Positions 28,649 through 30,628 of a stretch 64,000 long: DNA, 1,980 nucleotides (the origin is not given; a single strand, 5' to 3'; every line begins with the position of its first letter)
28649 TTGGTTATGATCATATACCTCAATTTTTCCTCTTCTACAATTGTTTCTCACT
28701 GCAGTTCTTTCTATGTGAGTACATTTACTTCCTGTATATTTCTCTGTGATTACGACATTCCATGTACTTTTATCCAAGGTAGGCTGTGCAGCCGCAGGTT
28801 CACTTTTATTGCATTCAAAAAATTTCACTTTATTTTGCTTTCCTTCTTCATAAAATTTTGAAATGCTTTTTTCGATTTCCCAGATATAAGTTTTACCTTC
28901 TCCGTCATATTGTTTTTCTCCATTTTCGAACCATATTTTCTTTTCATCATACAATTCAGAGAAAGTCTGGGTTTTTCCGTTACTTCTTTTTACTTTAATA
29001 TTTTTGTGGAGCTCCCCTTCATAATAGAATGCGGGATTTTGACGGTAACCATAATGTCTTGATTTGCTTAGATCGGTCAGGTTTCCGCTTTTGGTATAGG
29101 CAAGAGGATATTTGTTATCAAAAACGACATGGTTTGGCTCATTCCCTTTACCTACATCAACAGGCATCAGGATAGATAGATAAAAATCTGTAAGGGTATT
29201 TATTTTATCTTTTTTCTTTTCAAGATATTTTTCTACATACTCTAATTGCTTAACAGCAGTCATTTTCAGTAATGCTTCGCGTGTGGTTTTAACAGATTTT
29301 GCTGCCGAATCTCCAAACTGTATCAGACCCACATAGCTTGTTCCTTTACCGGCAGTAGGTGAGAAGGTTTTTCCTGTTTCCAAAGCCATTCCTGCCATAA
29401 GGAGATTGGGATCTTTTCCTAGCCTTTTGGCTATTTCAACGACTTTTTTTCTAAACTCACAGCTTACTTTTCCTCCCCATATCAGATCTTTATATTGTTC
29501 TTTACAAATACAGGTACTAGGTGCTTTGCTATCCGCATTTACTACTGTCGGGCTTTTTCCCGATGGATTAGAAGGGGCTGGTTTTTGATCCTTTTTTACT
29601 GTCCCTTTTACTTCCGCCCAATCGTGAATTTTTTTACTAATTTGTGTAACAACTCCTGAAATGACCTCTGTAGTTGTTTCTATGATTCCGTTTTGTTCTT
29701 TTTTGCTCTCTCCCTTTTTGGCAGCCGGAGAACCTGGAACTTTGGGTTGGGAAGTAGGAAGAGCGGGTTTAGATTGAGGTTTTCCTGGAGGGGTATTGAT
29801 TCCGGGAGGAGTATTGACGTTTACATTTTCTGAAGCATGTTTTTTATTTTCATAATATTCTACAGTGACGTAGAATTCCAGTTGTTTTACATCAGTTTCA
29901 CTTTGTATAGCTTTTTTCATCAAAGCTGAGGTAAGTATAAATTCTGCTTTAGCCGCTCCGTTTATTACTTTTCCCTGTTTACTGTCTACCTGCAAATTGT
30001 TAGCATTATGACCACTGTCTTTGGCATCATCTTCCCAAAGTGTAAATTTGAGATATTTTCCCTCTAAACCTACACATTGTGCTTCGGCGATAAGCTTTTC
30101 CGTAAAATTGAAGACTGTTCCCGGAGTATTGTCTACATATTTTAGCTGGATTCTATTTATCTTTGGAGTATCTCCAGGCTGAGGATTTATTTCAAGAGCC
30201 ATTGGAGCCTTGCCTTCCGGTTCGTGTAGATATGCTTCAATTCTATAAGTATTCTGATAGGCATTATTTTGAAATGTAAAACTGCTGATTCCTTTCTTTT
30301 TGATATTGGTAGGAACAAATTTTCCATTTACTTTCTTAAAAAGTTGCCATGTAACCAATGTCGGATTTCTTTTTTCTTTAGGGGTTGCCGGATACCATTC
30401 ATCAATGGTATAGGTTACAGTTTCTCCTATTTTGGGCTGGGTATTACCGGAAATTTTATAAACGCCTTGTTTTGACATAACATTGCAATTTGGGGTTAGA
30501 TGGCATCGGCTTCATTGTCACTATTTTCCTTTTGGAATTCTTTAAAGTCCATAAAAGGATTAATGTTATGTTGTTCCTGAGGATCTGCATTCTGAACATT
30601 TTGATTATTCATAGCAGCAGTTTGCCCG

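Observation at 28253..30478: Dual cell-wall-enzyme architecture with a variant YkuD active-site motif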

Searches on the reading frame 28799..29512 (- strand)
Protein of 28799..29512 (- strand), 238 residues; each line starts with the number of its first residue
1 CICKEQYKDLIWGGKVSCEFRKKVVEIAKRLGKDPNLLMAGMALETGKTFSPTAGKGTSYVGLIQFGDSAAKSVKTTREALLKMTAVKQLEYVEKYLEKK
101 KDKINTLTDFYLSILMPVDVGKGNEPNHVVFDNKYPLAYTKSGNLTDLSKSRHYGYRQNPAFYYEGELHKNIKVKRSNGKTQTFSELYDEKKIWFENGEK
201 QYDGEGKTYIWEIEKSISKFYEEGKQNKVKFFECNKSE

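Call 46: search_protein_families(library=pfam, proteins=[window:28799-29512:-], max_evalue=10)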
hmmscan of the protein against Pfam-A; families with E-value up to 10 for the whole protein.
seq(238 aa): 2 families
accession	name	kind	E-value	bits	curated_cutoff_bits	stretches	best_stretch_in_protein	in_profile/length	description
PF01832.25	Glucosaminidase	-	0.02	16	30.2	1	24-96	4-65/123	Mannosyl-glycoprotein endo-beta-N-acetylglucosaminidase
PF23445.2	SNRNP200_wHTH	-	0.055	14.1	27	1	158-195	42-80/82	Winged Helix-turn-helix domain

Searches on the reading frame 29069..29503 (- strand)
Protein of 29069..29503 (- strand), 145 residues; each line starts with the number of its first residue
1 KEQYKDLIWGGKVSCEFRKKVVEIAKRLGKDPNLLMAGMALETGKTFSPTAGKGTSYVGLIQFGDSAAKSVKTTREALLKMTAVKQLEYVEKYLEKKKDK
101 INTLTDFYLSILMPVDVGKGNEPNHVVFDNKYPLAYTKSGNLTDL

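Call 56: find_related_loci(query=A3, collection=genome_contigs, flank=8000)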
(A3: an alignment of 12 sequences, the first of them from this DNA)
Query A3 (145 aa) in genome_contigs; peptide patterns used: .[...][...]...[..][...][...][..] (x = any residue, [..] = any of these).
117 stretches matched a pattern; 96 encode a relative of the query (tblastn E <= 1e-3); the best 80 are kept; 80 distinct loci.
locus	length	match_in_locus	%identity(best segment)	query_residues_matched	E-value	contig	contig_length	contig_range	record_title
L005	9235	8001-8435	98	1-145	1e-93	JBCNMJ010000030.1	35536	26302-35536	MAG: Chryseobacterium sp. isolate SMAGNO72 Contig30, whole genome shotgun sequence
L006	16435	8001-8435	91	1-145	2e-87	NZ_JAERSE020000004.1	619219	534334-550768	Chryseobacterium tagetis strain RG1 contig4, whole genome shotgun sequence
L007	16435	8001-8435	88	1-145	2e-85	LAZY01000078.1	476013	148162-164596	Chryseobacterium indologenes strain J31 contig_78, whole genome shotgun sequence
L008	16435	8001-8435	88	1-145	1e-85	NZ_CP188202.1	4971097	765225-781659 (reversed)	Chryseobacterium sp. CBSDS_008 chromosome, complete genome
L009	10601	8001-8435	87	1-145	1e-84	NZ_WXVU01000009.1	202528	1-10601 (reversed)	Chryseobacterium sp. c4a scaffold_8, whole genome shotgun sequence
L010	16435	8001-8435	88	1-145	2e-84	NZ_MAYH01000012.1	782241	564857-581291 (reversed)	Chryseobacterium artocarpi strain UTM-3 scaffold_2, whole genome shotgun sequence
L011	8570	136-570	88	1-145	1e-84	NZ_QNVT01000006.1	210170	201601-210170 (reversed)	Chryseobacterium pennae strain 1_F178 CONTIG06, whole genome shotgun sequence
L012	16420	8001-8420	84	6-145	2e-77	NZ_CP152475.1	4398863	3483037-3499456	Chryseobacterium sp. POE27 chromosome, complete genome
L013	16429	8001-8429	83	3-145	2e-76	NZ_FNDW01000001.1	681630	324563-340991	Chryseobacterium taeanense strain DSM 17071, whole genome shotgun sequence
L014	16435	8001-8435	87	1-145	2e-83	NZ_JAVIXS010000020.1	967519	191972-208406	Chryseobacterium metallicongregator strain ES2 Contig20, whole genome shotgun sequence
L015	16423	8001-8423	80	6-145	5e-74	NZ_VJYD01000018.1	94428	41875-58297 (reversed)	Flavobacterium daemonense strain JCM 19455 NODE_18_length_94428_cov_210.379106, whole genome shotgun sequence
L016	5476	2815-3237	80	3-145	2e-72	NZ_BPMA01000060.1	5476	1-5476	Capnocytophaga catalasegens strain KC07084 sequence060, whole genome shotgun sequence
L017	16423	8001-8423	78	6-145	5e-72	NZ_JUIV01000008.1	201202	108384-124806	Flavobacterium anhuiense strain RCM74 RCM74_contig08, whole genome shotgun sequence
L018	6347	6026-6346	88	6-112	4e-58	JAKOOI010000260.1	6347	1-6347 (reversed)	MAG: Weeksellaceae bacterium isolate S9 k127_26119195_S_bin.9, whole genome shotgun sequence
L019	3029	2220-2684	57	1-145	5e-54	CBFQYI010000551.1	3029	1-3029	MAG TPA_asm: uncultured Chryseobacterium sp. isolate SRR25996608_metabat2_10 genome assembly, contig: ERZ27321123.3907,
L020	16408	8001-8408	63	1-130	4e-49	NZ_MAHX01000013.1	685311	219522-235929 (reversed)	Elizabethkingia occulta strain G4070 G4070_contig_2, whole genome shotgun sequence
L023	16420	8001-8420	57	2-136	3e-43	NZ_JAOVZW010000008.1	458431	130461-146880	Chryseobacterium formosus strain CCTCC AB2015118 contig8, whole genome shotgun sequence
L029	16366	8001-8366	54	7-128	4e-40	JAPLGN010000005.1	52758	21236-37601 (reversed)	MAG: Campylobacterales bacterium isolate LacPavin_0920_WC57_MAG_40_38 LacPavin_0920_WC57_scaffold_699222, whole genome s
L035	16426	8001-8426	51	3-130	8e-39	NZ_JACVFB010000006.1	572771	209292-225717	Chitinophaga varians strain KACC 19415 6, whole genome shotgun sequence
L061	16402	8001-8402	38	6-128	6e-24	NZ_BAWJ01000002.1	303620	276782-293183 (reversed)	Psychrobacter sp. JCM 18903, whole genome shotgun sequence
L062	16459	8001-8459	42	6-130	9e-24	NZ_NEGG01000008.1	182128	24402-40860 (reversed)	Acinetobacter sp. ANC 5054 Contig8, whole genome shotgun sequence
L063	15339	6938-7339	38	6-128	1e-23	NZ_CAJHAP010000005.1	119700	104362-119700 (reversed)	Psychrobacter okhotskensis isolate Psychrobacter okhotskensis MD17, whole genome shotgun sequence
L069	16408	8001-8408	39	6-129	3e-22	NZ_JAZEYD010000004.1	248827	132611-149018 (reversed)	Acinetobacter sp. 161(2023) strain Acinetobacter161 4, whole genome shotgun sequence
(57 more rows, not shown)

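Call 63: search_protein_families(library=pfam, proteins=[L062:7074-9449:+, L069:7161-9200:+, L063:5636-7552:+, L061:7626-9101:+, L029:4200-8573:+, L023:5145-9407:+, L035:5379-9320:+, L020:6690-9413:+], max_evalue=0.001)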
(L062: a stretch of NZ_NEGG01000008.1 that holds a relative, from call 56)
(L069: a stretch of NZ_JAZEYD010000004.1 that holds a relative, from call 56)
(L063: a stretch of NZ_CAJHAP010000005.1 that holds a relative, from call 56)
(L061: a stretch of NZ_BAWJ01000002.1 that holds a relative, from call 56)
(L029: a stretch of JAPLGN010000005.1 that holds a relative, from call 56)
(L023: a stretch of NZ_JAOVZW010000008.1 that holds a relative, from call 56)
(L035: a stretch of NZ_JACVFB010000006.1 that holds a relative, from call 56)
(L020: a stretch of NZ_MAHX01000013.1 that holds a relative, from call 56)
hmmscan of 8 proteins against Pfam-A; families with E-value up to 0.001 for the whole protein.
L062:7074-9449:+ (791 aa): 3 families
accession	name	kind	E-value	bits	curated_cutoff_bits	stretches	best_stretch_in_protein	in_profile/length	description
PF01476.26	LysM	-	1.7e-23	82.8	20.9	2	180-222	1-42/43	LysM domain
PF01520.23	Amidase_3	-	3.6e-18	66.6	27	1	619-785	21-173/174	N-acetylmuramoyl-L-alanine amidase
PF23473.1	LysM3_LYK4_5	-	0.00017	22.1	29.3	0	109-145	4-39/48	LYK4/5 LysM3 domain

L069:7161-9200:+ (679 aa): 1 family
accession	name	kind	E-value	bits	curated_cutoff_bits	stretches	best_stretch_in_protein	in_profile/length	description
PF01476.26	LysM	-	1.7e-12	47.5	20.9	1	113-149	1-35/43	LysM domain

L063:5636-7552:+ (638 aa): 4 families
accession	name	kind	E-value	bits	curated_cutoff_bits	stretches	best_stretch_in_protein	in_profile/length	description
PF01476.26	LysM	-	4.1e-45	151.9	20.9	3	340-383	1-43/43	LysM domain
PF23473.1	LysM3_LYK4_5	-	3e-08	34.1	29.3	1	340-376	5-40/48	LYK4/5 LysM3 domain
PF22310.2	NMB0315_dom_I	-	3.7e-05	24.4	27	0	190-239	6-59/83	NMB0315-like, domain I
PF23446.1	LysM1_NFP_LYK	-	7.1e-05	24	36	0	346-383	16-54/60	NFP/LYK LysM1 domain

L061:7626-9101:+ (491 aa): 3 families
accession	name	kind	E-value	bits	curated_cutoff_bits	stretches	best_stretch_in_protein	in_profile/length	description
PF13539.11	Peptidase_M15_4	-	2.6e-18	66.8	25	1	401-465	3-69/70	D-alanyl-D-alanine carboxypeptidase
PF01476.26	LysM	-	4.9e-16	58.8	20.9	1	31-74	1-43/43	LysM domain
PF02557.22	VanY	-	7.5e-12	45.6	25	1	347-451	3-108/132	D-alanyl-D-alanine carboxypeptidase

L029:4200-8573:+ (1457 aa): 3 families
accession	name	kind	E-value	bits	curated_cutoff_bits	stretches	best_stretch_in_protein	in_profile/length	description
PF05593.20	RHS_repeat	-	6.5e-37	125.6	22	3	624-658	1-35/38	RHS Repeat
PF13665.11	Tox-PAAR-like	-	1.2e-18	67.6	31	1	15-121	2-108/108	Toxin PAAR-like domain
PF20148.4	DUF6531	-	2.1e-12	47.6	24.1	1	172-240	1-68/74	Domain of unknown function (DUF6531)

L023:5145-9407:+ (1420 aa): 1 family
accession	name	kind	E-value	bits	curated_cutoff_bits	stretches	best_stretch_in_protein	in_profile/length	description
PF14107.11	DUF4280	-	1e-18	68.3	26.3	1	115-227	1-109/109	Domain of unknown function (DUF4280)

L035:5379-9320:+ (1313 aa): 1 family
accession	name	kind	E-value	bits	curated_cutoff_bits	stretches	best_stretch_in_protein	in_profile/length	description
PF14107.11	DUF4280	-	8.2e-17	62.2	26.3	1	7-115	1-109/109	Domain of unknown function (DUF4280)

L020:6690-9413:+ (907 aa): 0 families

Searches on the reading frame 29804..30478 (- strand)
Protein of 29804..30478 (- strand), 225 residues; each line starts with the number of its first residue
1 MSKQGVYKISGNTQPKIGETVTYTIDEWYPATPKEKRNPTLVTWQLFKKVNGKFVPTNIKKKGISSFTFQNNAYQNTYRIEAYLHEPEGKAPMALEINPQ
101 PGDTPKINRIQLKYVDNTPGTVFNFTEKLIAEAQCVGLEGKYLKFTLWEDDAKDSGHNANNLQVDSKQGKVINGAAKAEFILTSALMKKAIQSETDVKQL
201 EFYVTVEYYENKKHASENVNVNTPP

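Call 44: predict_structure(alignment_id=A2)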
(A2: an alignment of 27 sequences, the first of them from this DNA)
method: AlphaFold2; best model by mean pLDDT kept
length: 225 residues; sequences in the alignment: 27
mean_pLDDT: 84.6   pTM: 0.62
mean pLDDT of the five models: 84.6, 84.4, 83.9, 82.9, 81.7
residues with pLDDT >= 90: 103; 70-90: 84; 50-70: 38; < 50: 0
segments of 3 or more residues with pLDDT < 50: none
pLDDT, mean of each block of 10 residues (from residue 1): 92 92 97 96 97 95 94 90 91 93 79 76 74 86 89 66 88 90 68 65 81 74 63
secondary structure, 60 per line:
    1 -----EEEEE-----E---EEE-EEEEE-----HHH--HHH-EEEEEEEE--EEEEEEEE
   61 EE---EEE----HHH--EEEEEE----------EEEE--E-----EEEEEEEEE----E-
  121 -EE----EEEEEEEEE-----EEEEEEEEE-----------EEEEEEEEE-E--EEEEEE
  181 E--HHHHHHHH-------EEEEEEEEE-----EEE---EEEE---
elements in order: E6-10 E20-22 E24-28 E43-50 E53-62 E66-68 E78-83 E94-97 E106-114 E128-136 E142-150 E162-170 E175-181 H184-191 E199-207 E213-215 E219-222

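Call 46: search_protein_families(library=pfam, proteins=[window:29804-30478:-], max_evalue=10)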
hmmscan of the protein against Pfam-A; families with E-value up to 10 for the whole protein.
seq(225 aa): 2 families
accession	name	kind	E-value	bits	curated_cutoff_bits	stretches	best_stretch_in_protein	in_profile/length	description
PF25484.1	DUF7907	-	0.079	13.9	27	1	68-127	48-107/156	Domain of unknown function (DUF7907)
PF08438.16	YGR210-like_G4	-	0.1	13.5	24.7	1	151-217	6-71/108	Obg-like GTPase YGR210-like, G4 motif-containing domain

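Call 48: fold_search(model_id=the predicted structure, library=pdb)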
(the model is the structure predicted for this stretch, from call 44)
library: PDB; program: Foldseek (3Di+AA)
matches with E <= 10: 1994; with E <= 0.001: 159
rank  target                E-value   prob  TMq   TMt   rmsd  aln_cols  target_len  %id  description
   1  9jdh                  1.8e-08  1.00  0.47  0.29  11.3       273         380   13  Crystal structure of the T6SS effector BtaeB-NTD from Bacteroides fragilis (released 2025-09-03)
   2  9jg8_C                1.4e-07  1.00  0.45  0.40  10.2       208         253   12  Structure of cargo complex (BtpeA-BtaeB-BtapC) bound to the VgrG spike from the Type VI secretion system (released 2025-09-10)
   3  9o99                  2.4e-06  1.00  0.34  0.32  10.7       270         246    6  Structure of the IL-2 Surrogate Cytokine Agonist DR638 (released 2025-09-10)
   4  5gs2_H                6.0e-06  1.00  0.26  0.26  11.7       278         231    8  Crystal structure of diabody complex with repebody and MBP (released 2016-10-12)
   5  8cs9_X                9.8e-06  1.00  0.27  0.12  14.1       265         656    9  Composite reconstruction of Class 1 of the erythrocyte ankyrin-1 complex (released 2022-07-20)
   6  6rqj_B                1.3e-05  1.00  0.34  0.14  13.8       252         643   12  Structure of human complement C5 complexed with tick inhibitors OmCI, RaCI1 and CirpT1 (released 2020-01-08)
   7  8ayh_B                1.4e-05  1.00  0.33  0.09  13.1       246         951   14  Structure of Complement C5 in Complex with small molecule inhibitor and CVF (released 2022-12-21)
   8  9nwu_A                1.6e-05  1.00  0.30  0.30  12.9       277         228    9  Crystal structure of a high affinity VL-VH tetrabody for the erythropoietin receptor (released 2025-10-01)
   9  8uin_A                1.7e-05  1.00  0.33  0.14  13.8       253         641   11  Structure of the C3bBb-albicin complex (released 2024-05-08)
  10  9fx3_A                1.7e-05  1.00  0.31  0.09  12.6       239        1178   13  Structure of active human CD109 (released 2025-03-19)
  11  3hs0_F                2.0e-05  1.00  0.33  0.14  13.2       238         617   12  Cobra Venom Factor (CVF) in complex with human factor B (released 2009-07-07)
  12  7eq3                  2.2e-05  1.00  0.28  0.27  12.7       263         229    7  Apo diabody form of CRH2-directed antibody 9F8 (released 2022-05-18)
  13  8uh2_A                2.3e-05  1.00  0.33  0.14  13.6       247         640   11  Complex of C3b with the inhibitor albicin (released 2024-05-08)
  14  7ad7_B                2.6e-05  1.00  0.31  0.13  14.0       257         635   11  Crystal structure of human complement C5 in complex with the K8 bovine knob domain peptide. (released 2021-03-10)
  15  9fx2                  3.6e-05  1.00  0.33  0.09  12.1       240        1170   13  Structure of methylamine activated CD109 (released 2025-03-19)
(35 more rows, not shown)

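Call 53: search_solved_structures(query=A2, max_evalue=10, show_alignments=2)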
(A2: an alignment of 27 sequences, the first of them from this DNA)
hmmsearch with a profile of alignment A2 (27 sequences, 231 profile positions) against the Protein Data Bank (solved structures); distinct sequences matched with E-value up to 10: 12.
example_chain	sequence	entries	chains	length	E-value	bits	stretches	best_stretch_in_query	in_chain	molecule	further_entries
4v6w_CW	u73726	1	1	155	0.011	18.5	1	10-104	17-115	60S ribosomal protein L24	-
9eho_W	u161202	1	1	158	0.08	15.7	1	34-95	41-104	Large ribosomal subunit protein eL24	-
11hg_W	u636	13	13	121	0.099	15.4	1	32-87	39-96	Ribosomal protein L24 | Large ribosomal subunit protein eL24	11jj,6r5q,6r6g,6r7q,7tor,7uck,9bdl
7ucj_W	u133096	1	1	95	0.1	15.4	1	31-73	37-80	Ribosomal protein L24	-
6qzp_LW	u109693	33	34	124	0.1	15.4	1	32-87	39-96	60S ribosomal protein L24 | Ribosomal protein L24 | Large ribosomal subunit protein eL24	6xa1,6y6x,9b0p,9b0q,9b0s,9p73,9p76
6gz3_AW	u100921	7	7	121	0.11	15.3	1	32-87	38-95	ribosomal protein eL24 | 60S ribosomal protein L24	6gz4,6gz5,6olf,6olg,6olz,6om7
9q1s_W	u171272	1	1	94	0.11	15.2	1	31-73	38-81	Large ribosomal subunit protein eL24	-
7nwg_W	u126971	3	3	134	0.37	13.6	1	32-87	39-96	60S ribosomal protein L24-like protein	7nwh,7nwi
7oyc_W1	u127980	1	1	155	0.44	13.3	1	33-87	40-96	TRASH domain-containing protein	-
8q7z_BW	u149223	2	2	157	0.68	12.7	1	32-90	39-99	Ribosomal protein L24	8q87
9jdh_A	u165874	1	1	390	1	12.1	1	116-156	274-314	Peptidase C39-like domain-containing protein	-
11iq_24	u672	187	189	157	1.2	11.8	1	32-87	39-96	Large ribosomal subunit protein eL24 | eL24 | 60S ribosomal protein L24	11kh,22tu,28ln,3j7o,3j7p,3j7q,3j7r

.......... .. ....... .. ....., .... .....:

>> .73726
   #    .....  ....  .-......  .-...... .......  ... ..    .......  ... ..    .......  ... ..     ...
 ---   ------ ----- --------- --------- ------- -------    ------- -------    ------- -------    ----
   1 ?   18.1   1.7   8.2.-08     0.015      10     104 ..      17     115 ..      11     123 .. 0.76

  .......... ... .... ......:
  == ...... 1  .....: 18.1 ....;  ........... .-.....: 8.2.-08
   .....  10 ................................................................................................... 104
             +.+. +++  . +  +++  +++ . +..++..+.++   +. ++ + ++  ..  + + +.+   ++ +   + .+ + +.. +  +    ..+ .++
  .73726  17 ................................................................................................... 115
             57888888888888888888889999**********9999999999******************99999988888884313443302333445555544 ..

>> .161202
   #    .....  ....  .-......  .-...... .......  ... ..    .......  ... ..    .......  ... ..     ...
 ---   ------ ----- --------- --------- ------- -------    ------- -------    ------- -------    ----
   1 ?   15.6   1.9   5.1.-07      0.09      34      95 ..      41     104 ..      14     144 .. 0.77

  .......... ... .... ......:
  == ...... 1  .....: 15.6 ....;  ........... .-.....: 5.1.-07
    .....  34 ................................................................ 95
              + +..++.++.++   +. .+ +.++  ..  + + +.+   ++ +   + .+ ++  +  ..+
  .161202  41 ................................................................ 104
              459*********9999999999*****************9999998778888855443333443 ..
